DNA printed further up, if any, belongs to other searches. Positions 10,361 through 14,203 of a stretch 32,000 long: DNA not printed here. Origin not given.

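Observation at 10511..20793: Translationally coupled pair of giant envelope proteins built from three paralogous ~1100-aa modules with no recognisable domain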

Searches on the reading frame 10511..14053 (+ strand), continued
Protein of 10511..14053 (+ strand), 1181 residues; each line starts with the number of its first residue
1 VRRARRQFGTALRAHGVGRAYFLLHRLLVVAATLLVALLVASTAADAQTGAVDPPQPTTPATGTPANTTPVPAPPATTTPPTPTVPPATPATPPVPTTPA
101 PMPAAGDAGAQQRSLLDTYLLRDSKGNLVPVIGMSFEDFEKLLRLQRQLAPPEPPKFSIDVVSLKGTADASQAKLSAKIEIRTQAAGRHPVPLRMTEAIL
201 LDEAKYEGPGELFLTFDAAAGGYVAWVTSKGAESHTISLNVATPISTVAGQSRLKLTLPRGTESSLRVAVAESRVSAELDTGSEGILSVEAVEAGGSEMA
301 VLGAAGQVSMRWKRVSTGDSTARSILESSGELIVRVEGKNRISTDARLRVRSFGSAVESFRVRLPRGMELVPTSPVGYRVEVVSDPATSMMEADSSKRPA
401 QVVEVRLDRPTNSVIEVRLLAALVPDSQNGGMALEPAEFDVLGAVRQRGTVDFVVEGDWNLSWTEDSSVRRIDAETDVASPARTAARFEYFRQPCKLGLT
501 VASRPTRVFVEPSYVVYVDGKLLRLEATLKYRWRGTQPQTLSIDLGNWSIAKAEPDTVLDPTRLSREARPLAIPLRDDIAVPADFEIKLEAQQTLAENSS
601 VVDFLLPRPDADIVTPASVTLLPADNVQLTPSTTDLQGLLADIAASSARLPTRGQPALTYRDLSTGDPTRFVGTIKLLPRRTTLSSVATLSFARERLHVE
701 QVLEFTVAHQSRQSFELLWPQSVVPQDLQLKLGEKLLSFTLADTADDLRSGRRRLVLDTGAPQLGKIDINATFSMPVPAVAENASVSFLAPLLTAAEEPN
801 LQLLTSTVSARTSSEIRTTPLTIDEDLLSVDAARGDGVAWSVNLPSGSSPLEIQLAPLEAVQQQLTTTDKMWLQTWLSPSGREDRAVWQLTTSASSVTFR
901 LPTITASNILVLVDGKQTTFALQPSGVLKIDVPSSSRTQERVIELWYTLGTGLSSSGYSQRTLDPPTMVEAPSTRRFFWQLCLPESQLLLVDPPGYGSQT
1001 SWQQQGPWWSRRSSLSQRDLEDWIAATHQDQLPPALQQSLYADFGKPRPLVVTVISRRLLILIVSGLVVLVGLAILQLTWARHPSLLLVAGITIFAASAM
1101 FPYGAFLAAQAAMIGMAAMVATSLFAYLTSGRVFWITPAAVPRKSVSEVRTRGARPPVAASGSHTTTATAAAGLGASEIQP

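Call 33: fold_search(model_id=the predicted structure, library=pdb)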
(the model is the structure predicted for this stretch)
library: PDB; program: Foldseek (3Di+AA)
matches with E <= 10: 1237; with E <= 0.001: 50
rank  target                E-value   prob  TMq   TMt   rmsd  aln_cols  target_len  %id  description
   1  6ezn_A                5.5e-08  1.00  0.15  0.33  12.7       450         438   10  Cryo-EM structure of the yeast oligosaccharyltransferase (OST) complex (released 2018-01-17)
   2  6s7o_E                6.0e-08  1.00  0.15  0.27  15.5       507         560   11  Cryo-EM structure of human oligosaccharyltransferase complex OST-A (released 2019-12-18)
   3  8pn9_E                7.6e-08  1.00  0.15  0.26  15.7       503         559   11  Structure of human oligosaccharyltransferase OST-A complex bound to NGI-1 (released 2024-05-08)
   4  7oci_A                9.7e-08  1.00  0.15  0.35  12.7       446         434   12  Cryo-EM structure of yeast Ost6p containing oligosaccharyltransferase complex (released 2022-02-16)
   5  8b6l_O                1.1e-07  1.00  0.15  0.26  25.8       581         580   10  Subtomogram average of the human Sec61-TRAP-OSTA-translocon (released 2022-12-07)
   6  3fcs_A                1.4e-07  0.94  0.08  0.10  38.0      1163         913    9  Structure of complete ectodomain of integrin aIIBb3 (released 2009-01-20)
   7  4mmz_A                1.6e-07  1.00  0.10  0.12  34.5       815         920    9  Integrin AlphaVBeta3 ectodomain bound to an antagonistic tenth domain of Fibronectin (released 2014-03-26)
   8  8t2v_A                2.2e-07  1.00  0.11  0.12  33.9       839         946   10  Cryo-EM Structures of Full-length Integrin alphaIIbbeta3 in Native Lipids (released 2023-07-26)
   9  6s7t_E                2.8e-07  1.00  0.15  0.34  15.1       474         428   10  Cryo-EM structure of human oligosaccharyltransferase complex OST-B (released 2019-12-18)
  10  5es4_C                4.3e-07  0.92  0.08  0.09  41.0      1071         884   10  RE-REFINEMENT OF INTEGRIN ALPHAXBETA2 ECTODOMAIN IN THE CLOSED/BENT CONFORMATION (released 2016-03-02)
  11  9ijj_4I               7.6e-07  0.95  0.10  0.05  42.3      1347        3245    8  In situ structure of the central apparatus in mouse sperm axoneme. (released 2025-06-04)
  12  6c26_1                7.9e-07  1.00  0.15  0.34  12.6       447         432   11  The Cryo-EM structure of a eukaryotic oligosaccharyl transferase complex (released 2018-01-31)
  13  8agb_E                1.4e-06  1.00  0.15  0.34  12.7       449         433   10  Structure of yeast oligosaccharylransferase complex with lipid-linked oligosaccharide bound (released 2022-12-07)
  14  4g1m_A                1.5e-06  0.90  0.08  0.10  40.4      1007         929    9  Re-refinement of alpha V beta 3 structure (released 2012-12-12)
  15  3ije_A                1.5e-06  0.99  0.10  0.12  33.3       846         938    9  Crystal structure of the complete integrin alhaVbeta3 ectodomain plus an Alpha/beta transmembrane fragment (released 2009-09-29)
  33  8xen_A                8.1e-05  0.63  0.10  0.12  32.4      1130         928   10  Cryo-EM structure of integrin ITGAV/ITGB3 complex, conformation 4 (released 2024-12-18)
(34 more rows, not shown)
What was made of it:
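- On Alpha-2-macroglobulin / complement-like MG-domain proteins: The C5 fold hits have probability 0.21-0.25 (call 33).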

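Call 41: find_related_loci(query=A1, collection=genome_contigs, flank=10000)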
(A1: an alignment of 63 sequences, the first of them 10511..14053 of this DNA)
Query A1 (1181 aa) in genome_contigs; peptide patterns used: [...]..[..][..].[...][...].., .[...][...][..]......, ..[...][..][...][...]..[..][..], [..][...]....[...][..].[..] (x = any residue, [..] = any of these).
164 stretches matched a pattern; 29 encode a relative of the query (tblastn E <= 1e-3); 26 distinct loci.
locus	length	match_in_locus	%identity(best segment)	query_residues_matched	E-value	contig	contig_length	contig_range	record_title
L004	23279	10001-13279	40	86-1181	0e+0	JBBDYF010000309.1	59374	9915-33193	MAG: Pirellulaceae bacterium isolate LejiaD_63_11 Lejia_D_933_length_59374_cov_6, whole genome shotgun sequence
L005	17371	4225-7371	39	75-1135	0e+0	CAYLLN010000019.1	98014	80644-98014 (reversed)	MAG TPA_asm: uncultured Pirellulaceae bacterium isolate SRP287051_co1_70 genome assembly, contig: NODE_475_length_98014_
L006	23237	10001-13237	37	81-1161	0e+0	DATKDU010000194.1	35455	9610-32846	MAG TPA_asm: Pirellulaceae bacterium isolate SMAG_U14481 k141_1899811, whole genome shotgun sequence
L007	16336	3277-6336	38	110-1140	0e+0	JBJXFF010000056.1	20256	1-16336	MAG: Pirellulaceae bacterium isolate F1F2.bin.526 k127_9295682, whole genome shotgun sequence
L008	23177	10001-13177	37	34-1137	0e+0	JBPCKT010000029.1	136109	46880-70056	MAG: Pirellulaceae bacterium isolate TH_ant_mag_59 S1Ck127_493984_flag_0_multi_22.9984_len_136109, whole genome shotgun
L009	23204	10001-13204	36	76-1155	0e+0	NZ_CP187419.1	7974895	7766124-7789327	Anatilimnocola sp. NA78 chromosome, complete genome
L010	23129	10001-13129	36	82-1133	0e+0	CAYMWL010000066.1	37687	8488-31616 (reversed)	MAG TPA_asm: uncultured Pirellulaceae bacterium isolate SRP287051_co2_180 genome assembly, contig: NODE_2349_length_3768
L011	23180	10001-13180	38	114-1181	0e+0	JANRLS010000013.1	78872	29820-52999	MAG: Pirellulaceae bacterium isolate bins.355 k141_4675223, whole genome shotgun sequence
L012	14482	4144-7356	36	70-1166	0e+0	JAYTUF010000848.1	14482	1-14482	MAG: Anatilimnocola sp. isolate GFS_5507 GFS_5507_847, whole genome shotgun sequence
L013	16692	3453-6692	35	63-1173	4e-173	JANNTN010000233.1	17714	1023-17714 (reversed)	MAG: Anatilimnocola sp. isolate SOY_31_concoct_116 SOY_31_k141_1260253, whole genome shotgun sequence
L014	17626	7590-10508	38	77-1069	0e+0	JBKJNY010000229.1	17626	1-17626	MAG: Pirellulaceae bacterium isolate ant_bin.39 S1Ck117_1228519_flag_0_multi_29.7979_len_17626, whole genome shotgun seq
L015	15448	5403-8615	36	34-1152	0e+0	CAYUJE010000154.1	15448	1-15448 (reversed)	MAG TPA_asm: uncultured Pirellulaceae bacterium isolate SRP150892_co2_125 genome assembly, contig: NODE_5499_length_1544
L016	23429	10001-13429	34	27-1171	9e-179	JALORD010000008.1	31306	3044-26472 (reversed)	MAG: Pirellulaceae bacterium isolate Prado172 scaffold_1206, whole genome shotgun sequence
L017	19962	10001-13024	38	116-1132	0e+0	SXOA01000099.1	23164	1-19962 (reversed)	MAG: Planctomycetaceae bacterium isolate F1-120-MAGs210 F1-120__c508108, whole genome shotgun sequence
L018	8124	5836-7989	42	93-808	2e-147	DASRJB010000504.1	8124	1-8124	MAG TPA_asm: Pirellulaceae bacterium isolate SMAG_U10125 k141_2678809, whole genome shotgun sequence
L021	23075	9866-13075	36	114-1181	0e+0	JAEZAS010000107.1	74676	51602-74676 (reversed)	MAG: Planctomycetota bacterium isolate OH_CBrB_161 k127_2024780, whole genome shotgun sequence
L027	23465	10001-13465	29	85-1181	4e-70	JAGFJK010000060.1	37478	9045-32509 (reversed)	MAG: Pirellulaceae bacterium isolate mag.21 k127_1227506, whole genome shotgun sequence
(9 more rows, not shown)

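Call 58: search_protein_representatives(alignment_id=A1)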
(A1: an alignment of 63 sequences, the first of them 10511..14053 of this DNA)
Query: 63 sequences, 1124 profile positions. Proteins with E-value up to 0.001 (for the whole library): 3913; up to 1e-10: 3003; up to 1e-30: 1739. The best 150 are listed.
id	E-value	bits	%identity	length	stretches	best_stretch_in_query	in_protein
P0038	0.0e+00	1546.5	-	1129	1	6-1123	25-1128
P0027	0.0e+00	1490.6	-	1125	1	7-1122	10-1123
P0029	0.0e+00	1490.3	-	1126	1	1-1124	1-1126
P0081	0.0e+00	1460.9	-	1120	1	7-1114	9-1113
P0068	0.0e+00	1457.0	-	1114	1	34-1123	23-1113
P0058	0.0e+00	1429.3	-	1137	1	7-1117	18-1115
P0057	0.0e+00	1427.5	-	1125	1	9-1124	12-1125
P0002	0.0e+00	1357.5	-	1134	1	17-1124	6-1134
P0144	0.0e+00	1325.1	-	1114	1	7-1112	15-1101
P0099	0.0e+00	1273.3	-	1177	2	332-1121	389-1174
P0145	0.0e+00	1226.8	-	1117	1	8-1124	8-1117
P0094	0.0e+00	1216.2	-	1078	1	46-1122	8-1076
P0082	0.0e+00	1128.5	-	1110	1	33-1117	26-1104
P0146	0.0e+00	1115.0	-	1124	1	7-1117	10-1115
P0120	0.0e+00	1071.7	-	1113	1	7-1117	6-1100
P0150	4.7e-287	971.6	-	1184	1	8-1114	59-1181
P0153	1.6e-281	953.3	-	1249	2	8-689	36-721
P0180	2.8e-262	889.6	-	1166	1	36-1099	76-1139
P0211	1.1e-249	847.9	-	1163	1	19-1083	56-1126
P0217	3.6e-246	836.2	-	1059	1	58-1123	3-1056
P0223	1.6e-245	834.1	-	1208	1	36-1115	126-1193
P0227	2.4e-245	833.5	-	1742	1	49-1009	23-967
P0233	6.9e-243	825.4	-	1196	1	28-1102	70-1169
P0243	1.2e-238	811.3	-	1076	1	56-1117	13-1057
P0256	8.5e-235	798.6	-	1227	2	337-1098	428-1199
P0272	1.2e-230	784.8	-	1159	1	47-1123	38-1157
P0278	1.7e-229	781.0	-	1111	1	39-1113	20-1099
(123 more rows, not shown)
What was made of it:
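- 3,913 cluster representatives match the A profile at E<=1e-3, and 1,739 at E<=1e-30 (call 58).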

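Call 61: search_protein_families(library=padloc, proteins=[window:10511-14053:+], max_evalue=0.1)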
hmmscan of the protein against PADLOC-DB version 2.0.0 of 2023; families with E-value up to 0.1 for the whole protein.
window:10511-14053:+ (1181 aa): 0 families

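Call 82: list_cluster_members(proteins=[P0150, P0153, P0180, P0211, P0223, P0227, P0233, P0256, P0272, P0278])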
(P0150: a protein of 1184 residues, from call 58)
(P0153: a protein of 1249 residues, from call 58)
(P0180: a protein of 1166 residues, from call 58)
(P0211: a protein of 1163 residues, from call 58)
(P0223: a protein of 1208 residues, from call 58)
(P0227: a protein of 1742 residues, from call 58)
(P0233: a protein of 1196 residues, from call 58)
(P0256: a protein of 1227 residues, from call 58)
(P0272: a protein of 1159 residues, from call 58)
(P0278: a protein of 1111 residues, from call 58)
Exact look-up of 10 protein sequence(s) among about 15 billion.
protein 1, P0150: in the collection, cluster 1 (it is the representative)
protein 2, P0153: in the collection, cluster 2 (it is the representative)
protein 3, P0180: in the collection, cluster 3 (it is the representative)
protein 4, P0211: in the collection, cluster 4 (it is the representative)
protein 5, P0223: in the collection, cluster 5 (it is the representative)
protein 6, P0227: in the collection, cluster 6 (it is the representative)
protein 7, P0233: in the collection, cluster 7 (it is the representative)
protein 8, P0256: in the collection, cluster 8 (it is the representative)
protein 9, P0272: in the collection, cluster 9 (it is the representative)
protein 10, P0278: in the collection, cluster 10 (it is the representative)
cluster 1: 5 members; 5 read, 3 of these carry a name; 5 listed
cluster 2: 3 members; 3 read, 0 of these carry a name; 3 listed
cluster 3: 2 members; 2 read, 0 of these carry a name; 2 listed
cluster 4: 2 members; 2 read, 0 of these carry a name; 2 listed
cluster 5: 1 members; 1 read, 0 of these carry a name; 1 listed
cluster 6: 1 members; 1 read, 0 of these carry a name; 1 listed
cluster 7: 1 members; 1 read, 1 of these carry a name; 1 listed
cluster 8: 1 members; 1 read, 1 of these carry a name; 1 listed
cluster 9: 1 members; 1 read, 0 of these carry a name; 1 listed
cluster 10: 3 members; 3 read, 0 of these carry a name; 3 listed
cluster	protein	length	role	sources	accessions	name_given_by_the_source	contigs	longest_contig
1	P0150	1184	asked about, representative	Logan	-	-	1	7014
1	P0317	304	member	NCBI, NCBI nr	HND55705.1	MAG TPA: hypothetical protein PLV92_24990, partial [Pirellulaceae bacterium] | hypothetical protein [Pirellulaceae bacterium]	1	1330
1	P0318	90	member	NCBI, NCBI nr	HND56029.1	MAG TPA: hypothetical protein PLV92_26620, partial [Pirellulaceae bacterium] | hypothetical protein [Pirellulaceae bacterium]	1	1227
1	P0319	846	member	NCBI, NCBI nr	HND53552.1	MAG TPA: hypothetical protein PLV92_14180, partial [Pirellulaceae bacterium] | hypothetical protein [Pirellulaceae bacterium]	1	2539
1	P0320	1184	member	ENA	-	-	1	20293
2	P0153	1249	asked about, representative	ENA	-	-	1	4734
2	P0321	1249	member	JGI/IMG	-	-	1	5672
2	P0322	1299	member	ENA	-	-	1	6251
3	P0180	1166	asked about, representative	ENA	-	-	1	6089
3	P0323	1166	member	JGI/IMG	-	-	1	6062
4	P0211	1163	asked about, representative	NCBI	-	-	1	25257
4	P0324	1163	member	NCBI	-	-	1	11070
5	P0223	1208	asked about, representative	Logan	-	-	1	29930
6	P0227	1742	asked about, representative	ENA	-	-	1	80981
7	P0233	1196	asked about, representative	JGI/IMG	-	hypothetical protein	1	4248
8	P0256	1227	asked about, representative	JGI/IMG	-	hypothetical protein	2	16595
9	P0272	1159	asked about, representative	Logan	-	-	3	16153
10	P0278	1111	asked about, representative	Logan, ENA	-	-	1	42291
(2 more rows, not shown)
